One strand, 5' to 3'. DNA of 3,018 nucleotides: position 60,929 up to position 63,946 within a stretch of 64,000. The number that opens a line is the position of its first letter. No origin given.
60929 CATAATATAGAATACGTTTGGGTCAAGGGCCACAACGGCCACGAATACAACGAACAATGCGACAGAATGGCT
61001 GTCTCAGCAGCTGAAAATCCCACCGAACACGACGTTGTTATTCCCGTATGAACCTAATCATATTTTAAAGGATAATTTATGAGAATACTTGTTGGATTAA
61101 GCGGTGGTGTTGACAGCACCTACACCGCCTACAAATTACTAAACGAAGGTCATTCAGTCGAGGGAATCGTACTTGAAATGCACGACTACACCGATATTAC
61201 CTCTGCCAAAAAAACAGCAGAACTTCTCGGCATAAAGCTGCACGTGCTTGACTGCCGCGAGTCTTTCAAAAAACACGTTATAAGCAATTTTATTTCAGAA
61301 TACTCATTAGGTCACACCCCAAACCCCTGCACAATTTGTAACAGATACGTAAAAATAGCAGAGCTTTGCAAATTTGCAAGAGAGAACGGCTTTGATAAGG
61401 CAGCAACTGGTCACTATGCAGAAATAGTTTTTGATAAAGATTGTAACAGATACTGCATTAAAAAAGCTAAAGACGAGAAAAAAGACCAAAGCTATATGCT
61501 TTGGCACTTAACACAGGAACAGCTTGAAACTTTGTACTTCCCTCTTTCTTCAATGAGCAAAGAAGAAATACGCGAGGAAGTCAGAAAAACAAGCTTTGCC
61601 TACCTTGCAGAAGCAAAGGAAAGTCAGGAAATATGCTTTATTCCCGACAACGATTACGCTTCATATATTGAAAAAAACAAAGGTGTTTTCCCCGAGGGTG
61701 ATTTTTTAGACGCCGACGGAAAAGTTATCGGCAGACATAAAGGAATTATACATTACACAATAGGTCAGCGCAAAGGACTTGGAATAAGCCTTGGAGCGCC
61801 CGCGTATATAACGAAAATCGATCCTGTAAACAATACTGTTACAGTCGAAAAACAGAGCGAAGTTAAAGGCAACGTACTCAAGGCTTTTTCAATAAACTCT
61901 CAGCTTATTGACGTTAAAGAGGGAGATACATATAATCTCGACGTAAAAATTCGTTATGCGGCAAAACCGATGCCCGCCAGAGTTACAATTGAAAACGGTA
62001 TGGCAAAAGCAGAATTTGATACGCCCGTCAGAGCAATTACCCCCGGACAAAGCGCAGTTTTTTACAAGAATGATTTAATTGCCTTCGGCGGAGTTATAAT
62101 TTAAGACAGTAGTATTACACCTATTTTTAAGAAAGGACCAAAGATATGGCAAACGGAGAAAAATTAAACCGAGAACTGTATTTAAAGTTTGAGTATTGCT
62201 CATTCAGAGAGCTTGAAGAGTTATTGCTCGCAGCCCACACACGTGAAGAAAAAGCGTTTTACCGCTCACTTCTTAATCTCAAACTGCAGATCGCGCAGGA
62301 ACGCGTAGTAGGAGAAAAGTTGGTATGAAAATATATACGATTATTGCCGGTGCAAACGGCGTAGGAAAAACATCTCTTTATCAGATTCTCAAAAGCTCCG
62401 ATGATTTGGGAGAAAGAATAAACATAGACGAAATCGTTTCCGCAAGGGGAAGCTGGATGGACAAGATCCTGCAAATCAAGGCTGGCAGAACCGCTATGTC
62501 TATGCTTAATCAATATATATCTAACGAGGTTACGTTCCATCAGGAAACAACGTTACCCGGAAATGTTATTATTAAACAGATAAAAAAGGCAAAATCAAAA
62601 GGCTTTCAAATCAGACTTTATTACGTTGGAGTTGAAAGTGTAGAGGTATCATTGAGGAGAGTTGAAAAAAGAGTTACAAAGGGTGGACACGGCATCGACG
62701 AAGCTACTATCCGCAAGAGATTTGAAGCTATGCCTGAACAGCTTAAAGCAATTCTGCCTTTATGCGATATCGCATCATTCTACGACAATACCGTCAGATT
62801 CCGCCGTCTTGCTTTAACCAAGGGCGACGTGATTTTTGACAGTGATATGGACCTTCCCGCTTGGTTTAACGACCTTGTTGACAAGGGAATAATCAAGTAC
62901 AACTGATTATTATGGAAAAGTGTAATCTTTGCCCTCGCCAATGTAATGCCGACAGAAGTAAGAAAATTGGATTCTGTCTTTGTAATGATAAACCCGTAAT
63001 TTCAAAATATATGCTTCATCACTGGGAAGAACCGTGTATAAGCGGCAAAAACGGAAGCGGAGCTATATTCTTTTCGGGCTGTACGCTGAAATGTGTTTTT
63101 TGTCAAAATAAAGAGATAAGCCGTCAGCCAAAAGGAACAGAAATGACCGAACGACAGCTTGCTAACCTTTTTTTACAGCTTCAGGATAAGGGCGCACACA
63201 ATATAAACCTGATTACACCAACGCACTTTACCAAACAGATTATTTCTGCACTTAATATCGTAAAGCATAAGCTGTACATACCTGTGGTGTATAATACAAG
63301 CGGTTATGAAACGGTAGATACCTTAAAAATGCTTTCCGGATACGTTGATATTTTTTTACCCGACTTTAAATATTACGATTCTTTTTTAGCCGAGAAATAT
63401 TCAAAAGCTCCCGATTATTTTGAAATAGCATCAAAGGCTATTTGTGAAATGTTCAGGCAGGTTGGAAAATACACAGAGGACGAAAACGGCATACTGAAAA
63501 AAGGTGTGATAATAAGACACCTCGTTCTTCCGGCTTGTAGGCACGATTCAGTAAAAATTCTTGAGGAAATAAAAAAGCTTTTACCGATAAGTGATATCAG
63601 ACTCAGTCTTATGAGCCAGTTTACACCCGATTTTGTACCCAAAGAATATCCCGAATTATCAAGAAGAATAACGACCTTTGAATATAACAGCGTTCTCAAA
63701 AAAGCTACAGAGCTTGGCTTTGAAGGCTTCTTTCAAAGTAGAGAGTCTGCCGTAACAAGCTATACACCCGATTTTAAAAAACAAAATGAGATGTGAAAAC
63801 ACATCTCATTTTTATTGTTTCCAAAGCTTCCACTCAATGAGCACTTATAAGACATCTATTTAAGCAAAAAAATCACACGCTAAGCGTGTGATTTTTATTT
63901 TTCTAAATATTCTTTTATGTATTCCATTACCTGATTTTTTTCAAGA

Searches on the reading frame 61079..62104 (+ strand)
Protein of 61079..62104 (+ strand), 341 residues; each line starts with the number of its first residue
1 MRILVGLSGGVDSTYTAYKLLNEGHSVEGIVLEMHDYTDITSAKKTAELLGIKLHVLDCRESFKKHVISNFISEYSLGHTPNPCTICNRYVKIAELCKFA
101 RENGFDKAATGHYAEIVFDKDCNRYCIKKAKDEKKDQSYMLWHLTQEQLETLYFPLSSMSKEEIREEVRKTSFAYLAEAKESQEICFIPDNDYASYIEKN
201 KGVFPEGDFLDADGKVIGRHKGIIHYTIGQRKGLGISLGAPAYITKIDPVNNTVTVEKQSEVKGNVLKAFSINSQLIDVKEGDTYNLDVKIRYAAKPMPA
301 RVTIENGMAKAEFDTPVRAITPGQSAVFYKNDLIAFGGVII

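Call 80: find_encoding_contigs(protein=window:61079-62104:+, flank=10000, max_places=3)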
Protein window:61079-62104:+ (341 aa): 24 contigs read that carry it; 1 place shown.
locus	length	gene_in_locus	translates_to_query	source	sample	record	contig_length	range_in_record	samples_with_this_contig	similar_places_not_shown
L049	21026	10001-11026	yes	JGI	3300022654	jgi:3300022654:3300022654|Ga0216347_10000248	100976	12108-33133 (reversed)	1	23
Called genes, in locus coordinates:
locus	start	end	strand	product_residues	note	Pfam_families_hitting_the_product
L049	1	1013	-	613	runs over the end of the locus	PF00005:ABC_tran, PF02463:SMC_N (weak), PF13304:AAA_21 (faint)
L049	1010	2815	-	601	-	PF02463:SMC_N (faint), PF00005:ABC_tran, PF13304:AAA_21 (faint)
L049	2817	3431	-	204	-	-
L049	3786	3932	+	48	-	PF01402:RHH_1 (weak), PF07878:RHH_5 (weak)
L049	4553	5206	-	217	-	PF01471:PG_binding_1, PF07486:Hydrolase_2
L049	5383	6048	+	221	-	PF02698:DUF218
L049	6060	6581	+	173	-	PF09148:DUF1934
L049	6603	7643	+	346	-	PF21694:DNA_pol3_delta_C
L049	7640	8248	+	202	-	PF13331:DUF4093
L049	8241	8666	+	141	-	PF04138:GtrA_DPMS_TM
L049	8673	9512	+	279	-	PF01048:PNP_UDP_1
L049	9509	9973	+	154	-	PF00075:RNase_H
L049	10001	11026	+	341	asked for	PF03054:tRNA_Me_trans, PF20259:tRNA_Me_trans_M, PF20258:tRNA_Me_trans_C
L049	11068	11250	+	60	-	-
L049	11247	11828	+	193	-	PF06414:Zeta_toxin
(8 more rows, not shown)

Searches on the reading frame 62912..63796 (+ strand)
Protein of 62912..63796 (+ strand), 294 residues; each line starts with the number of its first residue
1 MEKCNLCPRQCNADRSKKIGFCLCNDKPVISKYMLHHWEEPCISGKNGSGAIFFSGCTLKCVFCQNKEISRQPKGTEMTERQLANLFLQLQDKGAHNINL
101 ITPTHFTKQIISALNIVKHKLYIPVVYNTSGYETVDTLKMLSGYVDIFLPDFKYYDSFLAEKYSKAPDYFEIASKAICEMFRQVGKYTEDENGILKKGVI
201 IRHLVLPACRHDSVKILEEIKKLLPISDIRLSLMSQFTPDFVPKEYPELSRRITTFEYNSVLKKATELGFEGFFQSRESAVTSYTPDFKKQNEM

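Call 79: find_encoding_contigs(protein=window:62912-63796:+, flank=10000, max_places=3)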
Protein window:62912-63796:+ (294 aa): no gene with exactly this product is on record in the collection.
